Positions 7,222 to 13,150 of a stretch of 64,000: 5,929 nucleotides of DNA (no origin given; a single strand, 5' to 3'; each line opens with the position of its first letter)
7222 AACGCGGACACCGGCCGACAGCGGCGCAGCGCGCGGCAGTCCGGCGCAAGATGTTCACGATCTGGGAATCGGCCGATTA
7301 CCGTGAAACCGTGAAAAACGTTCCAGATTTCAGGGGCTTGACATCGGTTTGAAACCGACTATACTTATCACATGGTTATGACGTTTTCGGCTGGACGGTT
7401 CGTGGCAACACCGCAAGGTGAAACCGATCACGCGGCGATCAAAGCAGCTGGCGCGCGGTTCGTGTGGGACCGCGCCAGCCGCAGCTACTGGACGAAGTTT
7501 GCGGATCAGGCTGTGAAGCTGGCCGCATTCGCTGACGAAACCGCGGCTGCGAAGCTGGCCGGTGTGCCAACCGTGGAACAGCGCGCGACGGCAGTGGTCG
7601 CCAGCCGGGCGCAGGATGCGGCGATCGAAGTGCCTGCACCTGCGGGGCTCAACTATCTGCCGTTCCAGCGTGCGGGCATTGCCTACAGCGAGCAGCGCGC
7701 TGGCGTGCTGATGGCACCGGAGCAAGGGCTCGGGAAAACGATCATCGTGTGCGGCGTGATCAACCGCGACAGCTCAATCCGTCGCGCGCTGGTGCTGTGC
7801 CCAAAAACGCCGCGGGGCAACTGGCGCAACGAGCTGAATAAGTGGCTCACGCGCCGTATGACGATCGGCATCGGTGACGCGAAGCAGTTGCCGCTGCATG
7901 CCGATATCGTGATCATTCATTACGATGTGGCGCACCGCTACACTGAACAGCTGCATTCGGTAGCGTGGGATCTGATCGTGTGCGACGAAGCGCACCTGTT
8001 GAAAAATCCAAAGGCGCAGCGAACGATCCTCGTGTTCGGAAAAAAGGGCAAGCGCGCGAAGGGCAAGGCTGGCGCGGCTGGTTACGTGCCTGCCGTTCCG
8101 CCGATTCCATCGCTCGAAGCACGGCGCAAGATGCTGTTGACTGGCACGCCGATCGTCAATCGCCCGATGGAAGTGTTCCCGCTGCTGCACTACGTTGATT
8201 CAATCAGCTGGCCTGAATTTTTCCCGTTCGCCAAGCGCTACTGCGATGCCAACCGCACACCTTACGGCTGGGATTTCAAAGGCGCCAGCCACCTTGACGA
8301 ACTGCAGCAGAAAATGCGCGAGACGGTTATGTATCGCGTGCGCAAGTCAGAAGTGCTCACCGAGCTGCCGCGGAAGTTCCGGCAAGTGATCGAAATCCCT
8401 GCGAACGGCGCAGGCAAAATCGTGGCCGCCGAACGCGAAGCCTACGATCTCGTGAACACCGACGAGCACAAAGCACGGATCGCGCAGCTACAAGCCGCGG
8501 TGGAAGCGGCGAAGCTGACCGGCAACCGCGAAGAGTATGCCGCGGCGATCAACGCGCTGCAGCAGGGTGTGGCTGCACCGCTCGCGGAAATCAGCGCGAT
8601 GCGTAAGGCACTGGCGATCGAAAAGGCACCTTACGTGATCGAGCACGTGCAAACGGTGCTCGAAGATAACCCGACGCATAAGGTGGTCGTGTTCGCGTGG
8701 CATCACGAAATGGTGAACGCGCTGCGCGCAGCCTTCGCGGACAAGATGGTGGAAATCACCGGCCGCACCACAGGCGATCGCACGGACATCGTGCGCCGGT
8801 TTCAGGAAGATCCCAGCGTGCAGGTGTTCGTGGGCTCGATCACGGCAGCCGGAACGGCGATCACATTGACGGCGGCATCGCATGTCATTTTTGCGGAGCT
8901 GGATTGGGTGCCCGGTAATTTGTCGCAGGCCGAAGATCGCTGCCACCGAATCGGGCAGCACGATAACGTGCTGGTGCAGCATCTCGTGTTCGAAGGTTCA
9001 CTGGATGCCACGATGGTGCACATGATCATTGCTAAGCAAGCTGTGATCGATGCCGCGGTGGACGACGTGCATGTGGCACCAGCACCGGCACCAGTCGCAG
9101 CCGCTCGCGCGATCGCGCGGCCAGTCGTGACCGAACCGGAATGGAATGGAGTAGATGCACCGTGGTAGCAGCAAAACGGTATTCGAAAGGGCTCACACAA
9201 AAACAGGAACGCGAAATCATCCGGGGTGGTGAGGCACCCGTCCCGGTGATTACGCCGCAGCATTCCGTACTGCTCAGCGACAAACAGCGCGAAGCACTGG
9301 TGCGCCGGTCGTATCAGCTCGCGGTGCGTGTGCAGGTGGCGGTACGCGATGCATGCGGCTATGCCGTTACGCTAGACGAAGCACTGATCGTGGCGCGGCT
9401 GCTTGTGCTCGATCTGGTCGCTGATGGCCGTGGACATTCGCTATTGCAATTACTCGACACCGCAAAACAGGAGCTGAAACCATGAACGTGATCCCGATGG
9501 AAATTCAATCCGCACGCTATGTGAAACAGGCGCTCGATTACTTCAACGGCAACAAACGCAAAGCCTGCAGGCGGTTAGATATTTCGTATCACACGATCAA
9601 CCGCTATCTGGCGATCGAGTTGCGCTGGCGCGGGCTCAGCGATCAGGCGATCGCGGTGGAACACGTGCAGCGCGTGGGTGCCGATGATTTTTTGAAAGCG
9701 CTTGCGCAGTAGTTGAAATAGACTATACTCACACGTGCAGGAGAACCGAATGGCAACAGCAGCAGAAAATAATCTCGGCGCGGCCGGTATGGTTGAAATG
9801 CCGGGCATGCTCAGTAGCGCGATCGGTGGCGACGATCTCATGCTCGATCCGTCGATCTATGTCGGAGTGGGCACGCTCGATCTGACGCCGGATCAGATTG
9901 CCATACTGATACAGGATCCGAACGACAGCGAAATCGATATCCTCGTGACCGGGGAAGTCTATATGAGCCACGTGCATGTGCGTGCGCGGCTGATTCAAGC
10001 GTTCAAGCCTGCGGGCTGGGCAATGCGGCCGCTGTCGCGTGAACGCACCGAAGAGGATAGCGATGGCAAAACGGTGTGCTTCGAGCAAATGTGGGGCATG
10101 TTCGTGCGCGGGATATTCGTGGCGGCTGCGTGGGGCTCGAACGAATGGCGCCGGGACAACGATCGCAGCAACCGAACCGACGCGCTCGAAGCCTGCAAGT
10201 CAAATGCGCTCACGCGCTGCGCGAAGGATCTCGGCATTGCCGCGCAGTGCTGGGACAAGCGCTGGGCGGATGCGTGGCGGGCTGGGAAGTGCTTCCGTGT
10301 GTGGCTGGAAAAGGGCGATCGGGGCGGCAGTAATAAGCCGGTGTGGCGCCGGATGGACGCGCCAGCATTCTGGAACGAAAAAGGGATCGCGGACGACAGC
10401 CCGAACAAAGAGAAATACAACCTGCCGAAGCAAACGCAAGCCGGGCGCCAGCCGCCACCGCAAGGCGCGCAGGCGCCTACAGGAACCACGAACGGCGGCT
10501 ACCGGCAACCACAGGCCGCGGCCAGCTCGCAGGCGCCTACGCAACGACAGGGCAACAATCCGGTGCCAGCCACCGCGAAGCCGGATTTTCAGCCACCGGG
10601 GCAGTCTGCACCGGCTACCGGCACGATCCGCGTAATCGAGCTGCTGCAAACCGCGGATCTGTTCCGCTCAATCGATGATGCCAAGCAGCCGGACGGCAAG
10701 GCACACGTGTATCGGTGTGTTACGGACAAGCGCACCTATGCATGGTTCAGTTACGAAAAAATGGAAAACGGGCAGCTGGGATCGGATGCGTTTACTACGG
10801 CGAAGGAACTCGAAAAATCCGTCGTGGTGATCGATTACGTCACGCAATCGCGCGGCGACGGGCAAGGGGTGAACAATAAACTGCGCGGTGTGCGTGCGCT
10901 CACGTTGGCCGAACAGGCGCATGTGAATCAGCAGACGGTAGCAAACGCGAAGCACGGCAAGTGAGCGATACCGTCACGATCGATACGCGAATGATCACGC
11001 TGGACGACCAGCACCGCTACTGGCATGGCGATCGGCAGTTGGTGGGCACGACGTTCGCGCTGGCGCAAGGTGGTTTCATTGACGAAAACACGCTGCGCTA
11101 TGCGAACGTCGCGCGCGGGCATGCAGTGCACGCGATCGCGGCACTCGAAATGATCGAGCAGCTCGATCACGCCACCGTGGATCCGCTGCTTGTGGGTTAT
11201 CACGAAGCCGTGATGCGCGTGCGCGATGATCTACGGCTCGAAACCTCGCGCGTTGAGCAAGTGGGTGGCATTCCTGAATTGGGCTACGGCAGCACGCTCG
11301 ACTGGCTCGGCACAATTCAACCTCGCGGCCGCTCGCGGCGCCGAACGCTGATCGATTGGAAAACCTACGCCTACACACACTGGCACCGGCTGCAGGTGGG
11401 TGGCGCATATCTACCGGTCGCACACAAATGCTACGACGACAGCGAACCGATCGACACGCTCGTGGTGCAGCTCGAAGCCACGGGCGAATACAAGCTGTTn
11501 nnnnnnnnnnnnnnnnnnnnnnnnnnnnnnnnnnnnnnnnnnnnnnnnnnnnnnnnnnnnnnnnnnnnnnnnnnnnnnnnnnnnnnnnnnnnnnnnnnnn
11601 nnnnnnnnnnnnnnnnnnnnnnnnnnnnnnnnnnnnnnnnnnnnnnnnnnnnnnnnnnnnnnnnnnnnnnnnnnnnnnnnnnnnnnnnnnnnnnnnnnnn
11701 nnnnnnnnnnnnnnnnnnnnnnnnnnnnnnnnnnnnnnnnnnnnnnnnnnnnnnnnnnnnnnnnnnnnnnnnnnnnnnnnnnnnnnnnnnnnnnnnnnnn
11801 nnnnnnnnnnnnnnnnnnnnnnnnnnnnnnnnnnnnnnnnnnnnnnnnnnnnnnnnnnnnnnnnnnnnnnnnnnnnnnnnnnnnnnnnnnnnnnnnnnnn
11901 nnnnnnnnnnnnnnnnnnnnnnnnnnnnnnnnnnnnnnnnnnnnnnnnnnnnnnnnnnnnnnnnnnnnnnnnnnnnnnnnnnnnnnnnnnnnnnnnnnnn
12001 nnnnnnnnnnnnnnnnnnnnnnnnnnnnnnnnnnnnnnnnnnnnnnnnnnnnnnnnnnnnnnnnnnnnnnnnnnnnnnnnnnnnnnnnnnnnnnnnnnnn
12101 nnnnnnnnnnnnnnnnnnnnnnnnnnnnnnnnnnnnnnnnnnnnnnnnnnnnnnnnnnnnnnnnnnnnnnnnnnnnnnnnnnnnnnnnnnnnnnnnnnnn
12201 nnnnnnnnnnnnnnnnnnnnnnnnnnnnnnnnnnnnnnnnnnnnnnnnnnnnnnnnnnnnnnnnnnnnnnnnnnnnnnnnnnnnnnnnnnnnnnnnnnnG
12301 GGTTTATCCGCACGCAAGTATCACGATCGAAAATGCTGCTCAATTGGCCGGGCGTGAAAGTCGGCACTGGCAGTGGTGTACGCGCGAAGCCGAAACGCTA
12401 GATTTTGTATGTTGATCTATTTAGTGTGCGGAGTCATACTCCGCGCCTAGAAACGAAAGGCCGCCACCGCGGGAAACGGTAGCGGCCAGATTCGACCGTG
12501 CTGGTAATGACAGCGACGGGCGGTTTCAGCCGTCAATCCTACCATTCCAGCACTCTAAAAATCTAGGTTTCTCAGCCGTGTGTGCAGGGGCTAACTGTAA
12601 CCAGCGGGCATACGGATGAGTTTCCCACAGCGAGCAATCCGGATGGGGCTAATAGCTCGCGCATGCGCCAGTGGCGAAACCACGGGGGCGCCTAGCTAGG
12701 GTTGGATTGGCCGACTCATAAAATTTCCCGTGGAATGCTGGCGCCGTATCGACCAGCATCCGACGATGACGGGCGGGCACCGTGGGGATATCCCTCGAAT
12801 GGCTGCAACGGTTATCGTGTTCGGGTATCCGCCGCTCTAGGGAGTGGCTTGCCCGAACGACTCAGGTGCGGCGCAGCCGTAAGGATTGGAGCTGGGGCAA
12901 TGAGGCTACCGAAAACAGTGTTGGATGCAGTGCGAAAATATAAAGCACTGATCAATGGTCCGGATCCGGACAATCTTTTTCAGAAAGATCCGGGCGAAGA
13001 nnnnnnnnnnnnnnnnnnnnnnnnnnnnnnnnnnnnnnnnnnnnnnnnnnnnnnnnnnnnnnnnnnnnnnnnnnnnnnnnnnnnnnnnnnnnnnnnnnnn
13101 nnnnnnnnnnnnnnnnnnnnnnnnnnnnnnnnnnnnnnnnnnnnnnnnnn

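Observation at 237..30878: Eleven copies of a promoter cassette whose spacer block is more conserved than its -35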

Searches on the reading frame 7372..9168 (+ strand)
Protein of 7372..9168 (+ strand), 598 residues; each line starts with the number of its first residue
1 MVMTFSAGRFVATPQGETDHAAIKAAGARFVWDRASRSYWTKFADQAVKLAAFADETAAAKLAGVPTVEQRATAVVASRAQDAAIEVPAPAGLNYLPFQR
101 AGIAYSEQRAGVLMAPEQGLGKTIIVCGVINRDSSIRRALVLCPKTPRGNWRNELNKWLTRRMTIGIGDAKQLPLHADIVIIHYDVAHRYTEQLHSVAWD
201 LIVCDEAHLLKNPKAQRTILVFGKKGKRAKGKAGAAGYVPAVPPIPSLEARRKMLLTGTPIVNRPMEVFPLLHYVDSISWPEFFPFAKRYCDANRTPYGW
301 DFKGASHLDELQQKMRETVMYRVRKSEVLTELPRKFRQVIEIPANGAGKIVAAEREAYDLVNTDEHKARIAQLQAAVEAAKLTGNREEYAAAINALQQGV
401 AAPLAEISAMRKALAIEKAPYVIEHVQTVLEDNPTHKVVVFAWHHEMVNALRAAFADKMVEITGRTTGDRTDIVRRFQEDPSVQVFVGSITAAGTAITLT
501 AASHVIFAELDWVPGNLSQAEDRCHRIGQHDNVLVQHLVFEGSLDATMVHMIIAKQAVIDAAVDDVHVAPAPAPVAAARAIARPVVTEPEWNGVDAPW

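Call 8: search_protein_families(library=pfam, proteins=[window:7372-9168:+])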
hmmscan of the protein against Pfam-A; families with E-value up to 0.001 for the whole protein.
window:7372-9168:+ (598 aa): 3 families
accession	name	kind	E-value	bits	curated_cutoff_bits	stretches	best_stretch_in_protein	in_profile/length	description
PF00176.29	SNF2-rel_dom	-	3.8e-27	95.6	24.9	2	108-217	16-144/290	SNF2-related domain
PF00271.37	Helicase_C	-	1.8e-13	51.1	23.5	1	423-528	3-110/110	Helicase conserved C-terminal domain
PF04851.21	ResIII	-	6.6e-07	29.8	22.5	1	107-220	21-147/164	Type III restriction enzyme, res subunit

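Call 12: find_encoding_contigs(protein=window:7372-9168:+, flank=10000, max_places=6)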
Protein window:7372-9168:+ (598 aa): no gene with exactly this product is on record in the collection.

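Call 20: find_homologous_proteins(query=window:7372-9168:+, max_evalue=1e-40)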
Query window:7372-9168:+ (598 aa): 1116 proteins with E <= 1e-40 among 8000 candidates; the best 120 are listed.
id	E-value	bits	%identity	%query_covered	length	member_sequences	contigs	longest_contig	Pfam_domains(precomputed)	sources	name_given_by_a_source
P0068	0.0e+0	1340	100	100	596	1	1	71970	PF00176.30,PF00271.38,PF04851.22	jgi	jgi:SWI/SNF-related matrix-associated actin-dependent regulator 1 of chromatin subfamily A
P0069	1.3e-159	551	48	100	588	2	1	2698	PF00176.30,PF00271.38,PF04851.22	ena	-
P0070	3.1e-159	549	49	94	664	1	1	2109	PF00176.30,PF00271.38,PF04851.22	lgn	-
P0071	2.0e-158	547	52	83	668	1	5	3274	PF00176.30,PF00271.38,PF04851.22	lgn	-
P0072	3.0e-158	546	50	96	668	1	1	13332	PF00176.30,PF18974.6,PF00271.38,PF04851.22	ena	-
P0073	8.2e-158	545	48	99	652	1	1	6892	PF00176.30,PF00271.38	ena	-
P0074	1.3e-157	544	48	96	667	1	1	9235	PF00176.30,PF18974.6,PF00271.38,PF04851.22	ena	-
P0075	8.4e-157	541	52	84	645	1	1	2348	PF00176.30,PF00271.38,PF04851.22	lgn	-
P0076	1.1e-156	541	48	94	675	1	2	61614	PF00176.30,PF00271.38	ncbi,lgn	-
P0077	1.1e-156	541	49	96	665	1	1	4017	PF00176.30,PF00271.38,PF04851.22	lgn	-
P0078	2.2e-156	540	49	93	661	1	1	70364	PF00176.30,PF00271.38,PF04851.22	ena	-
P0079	4.8e-156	539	51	92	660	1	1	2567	PF00176.30,PF00271.38,PF04851.22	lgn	-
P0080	8.3e-156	538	50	92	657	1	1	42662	PF00270.36,PF00176.30,PF18974.6,PF00271.38,PF04851.22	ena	-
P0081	1.0e-154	534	50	90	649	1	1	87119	PF00176.30,PF00271.38,PF04851.22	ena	-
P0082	1.4e-154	534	49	98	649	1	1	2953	PF00176.30,PF00271.38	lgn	-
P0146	4.4e-144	499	47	90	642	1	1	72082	PF00270.36,PF00176.30,PF00271.38,PF04851.22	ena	-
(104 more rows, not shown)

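Call 21: find_encoding_contigs(protein=P0068, flank=10000, max_places=3)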
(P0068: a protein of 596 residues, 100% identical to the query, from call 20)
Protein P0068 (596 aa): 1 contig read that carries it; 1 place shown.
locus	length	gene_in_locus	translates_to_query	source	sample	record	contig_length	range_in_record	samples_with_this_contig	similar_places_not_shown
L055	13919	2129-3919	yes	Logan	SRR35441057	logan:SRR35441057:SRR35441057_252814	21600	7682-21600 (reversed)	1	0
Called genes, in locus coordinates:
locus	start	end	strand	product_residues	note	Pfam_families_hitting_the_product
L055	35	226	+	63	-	-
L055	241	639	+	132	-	-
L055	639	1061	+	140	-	-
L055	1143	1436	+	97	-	-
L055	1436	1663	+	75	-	-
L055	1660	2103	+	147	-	-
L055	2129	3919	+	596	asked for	PF00176:SNF2-rel_dom, PF04851:ResIII (weak), PF00176:SNF2-rel_dom, PF00271:Helicase_C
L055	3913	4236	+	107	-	-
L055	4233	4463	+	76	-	PF02954:HTH_8 (weak)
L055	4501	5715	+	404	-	PF06420:Mgm101p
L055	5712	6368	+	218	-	-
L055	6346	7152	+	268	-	-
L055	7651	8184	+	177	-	-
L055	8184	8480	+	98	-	-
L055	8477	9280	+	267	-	-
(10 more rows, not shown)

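Call 50: find_encoding_contigs(protein=P0146, flank=10000, max_places=1)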
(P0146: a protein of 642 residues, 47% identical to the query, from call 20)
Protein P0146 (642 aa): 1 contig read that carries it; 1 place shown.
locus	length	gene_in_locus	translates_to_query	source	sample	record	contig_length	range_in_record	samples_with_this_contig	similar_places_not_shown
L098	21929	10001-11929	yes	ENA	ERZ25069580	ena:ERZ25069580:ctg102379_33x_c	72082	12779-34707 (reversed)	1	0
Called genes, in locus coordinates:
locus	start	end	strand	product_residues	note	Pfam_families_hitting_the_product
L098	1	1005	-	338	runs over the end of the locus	-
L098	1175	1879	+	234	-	-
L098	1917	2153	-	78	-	PF01381:HTH_3, PF13443:HTH_26 (weak)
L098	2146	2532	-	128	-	-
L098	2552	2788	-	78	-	-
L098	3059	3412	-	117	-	-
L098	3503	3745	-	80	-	-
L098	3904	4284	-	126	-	-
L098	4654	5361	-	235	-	PF27782:Csf3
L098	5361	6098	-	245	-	PF01507:PAPS_reduct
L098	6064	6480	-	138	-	PF02311:AraC_binding, PF07883:Cupin_2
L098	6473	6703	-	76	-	-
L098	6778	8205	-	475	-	-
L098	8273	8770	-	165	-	-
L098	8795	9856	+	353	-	PF01385:OrfB_IS605, PF07282:Cas12f1-like_TNB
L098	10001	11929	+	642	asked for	PF00176:SNF2-rel_dom, PF04851:ResIII, PF00270:DEAD (weak), PF00271:Helicase_C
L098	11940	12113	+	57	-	-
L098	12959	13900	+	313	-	PF13730:HTH_36 (weak)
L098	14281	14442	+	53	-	-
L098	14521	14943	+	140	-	-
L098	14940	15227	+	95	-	-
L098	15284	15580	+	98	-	-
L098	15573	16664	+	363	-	-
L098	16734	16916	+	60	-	-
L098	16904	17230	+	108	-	-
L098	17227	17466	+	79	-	PF01176:eIF-1a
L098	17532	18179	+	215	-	-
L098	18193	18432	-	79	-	-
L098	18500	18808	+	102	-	-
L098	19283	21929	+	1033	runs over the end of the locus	-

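Call 51: find_encoding_contigs(protein=P0078, flank=10000, max_places=1)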
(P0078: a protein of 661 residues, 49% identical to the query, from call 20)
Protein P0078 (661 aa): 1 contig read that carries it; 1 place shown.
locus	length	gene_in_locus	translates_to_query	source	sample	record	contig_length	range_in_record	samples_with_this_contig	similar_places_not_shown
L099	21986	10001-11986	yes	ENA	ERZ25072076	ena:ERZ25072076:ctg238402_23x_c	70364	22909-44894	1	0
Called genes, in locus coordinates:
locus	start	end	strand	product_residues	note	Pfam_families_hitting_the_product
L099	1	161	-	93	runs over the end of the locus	-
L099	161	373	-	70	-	-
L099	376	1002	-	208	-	PF20557:DnaT_2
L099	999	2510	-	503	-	PF06074:Portal_Mu (weak)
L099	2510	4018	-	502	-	PF17289:Terminase_6C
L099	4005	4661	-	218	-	-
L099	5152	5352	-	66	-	-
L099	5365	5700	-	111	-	PF03819:MazG (weak)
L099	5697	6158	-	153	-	-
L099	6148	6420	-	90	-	-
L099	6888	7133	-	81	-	-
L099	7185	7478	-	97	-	-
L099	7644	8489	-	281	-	PF12851:Tet_JBP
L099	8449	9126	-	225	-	-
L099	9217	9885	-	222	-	-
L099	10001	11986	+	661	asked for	PF04851:ResIII (weak), PF00176:SNF2-rel_dom, PF00271:Helicase_C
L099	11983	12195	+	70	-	-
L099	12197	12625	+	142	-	-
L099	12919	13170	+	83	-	-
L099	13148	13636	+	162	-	-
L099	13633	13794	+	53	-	-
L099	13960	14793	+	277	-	PF13730:HTH_36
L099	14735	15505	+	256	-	-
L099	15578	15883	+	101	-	-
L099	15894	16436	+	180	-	-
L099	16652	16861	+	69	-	-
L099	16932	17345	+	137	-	-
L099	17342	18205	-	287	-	-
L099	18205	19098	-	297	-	PF02086:MethyltransfD12 (faint)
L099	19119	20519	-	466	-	-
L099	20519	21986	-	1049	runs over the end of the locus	PF00041:fn3 (weak), PF25059:FN3_DSCAM-DSCAML_C (faint), PF05345:He_PIG, PF00041:fn3, PF11041:Phage_Wedge1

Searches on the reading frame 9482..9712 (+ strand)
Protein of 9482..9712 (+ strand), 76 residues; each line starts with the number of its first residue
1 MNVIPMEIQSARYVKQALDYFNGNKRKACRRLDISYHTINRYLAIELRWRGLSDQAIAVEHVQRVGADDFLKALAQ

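Call 31: search_protein_families(library=pfam, max_evalue=0.01, proteins=[window:9482-9712:+])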
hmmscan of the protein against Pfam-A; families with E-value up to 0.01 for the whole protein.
window:9482-9712:+ (76 aa): 2 families
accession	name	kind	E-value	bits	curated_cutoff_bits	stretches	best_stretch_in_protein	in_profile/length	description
PF02954.25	HTH_8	-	3e-06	27.3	22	1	11-41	7-37/42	Bacterial regulatory protein, Fis family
PF13384.12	HTH_23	-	0.0029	17.8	24.6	0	26-43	21-38/50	Homeodomain-like domain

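Call 32: search_protein_families(library=phrogs, max_evalue=0.001, proteins=[window:9482-9712:+])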
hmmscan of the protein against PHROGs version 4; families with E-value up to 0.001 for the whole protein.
window:9482-9712:+ (76 aa): 0 families

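Call 53: search_solved_structures(query=window:9482-9712:+, max_evalue=1)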
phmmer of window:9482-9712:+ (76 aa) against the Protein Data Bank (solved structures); distinct sequences matched with E-value up to 1: 0.

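Call 68: search_protein_families(library=ncbifam, max_evalue=0.01, proteins=[window:9482-9712:+])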
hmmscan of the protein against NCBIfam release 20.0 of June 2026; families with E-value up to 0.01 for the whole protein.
window:9482-9712:+ (76 aa): 1 family
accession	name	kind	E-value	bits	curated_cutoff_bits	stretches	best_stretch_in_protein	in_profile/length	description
NF041946.1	LuxO_transreg_Vib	equivalog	0.0035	16.2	800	1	2-43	416-457/463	quorum-sensing sigma-54 dependent transcriptional regulator LuxO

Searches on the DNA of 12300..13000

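Call 80: search_rna_families(source=window, start=12300, end=13000, threshold=evalue, max_evalue=1)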
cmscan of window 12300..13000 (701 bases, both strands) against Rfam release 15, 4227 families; matches with E-value up to 1: 0.
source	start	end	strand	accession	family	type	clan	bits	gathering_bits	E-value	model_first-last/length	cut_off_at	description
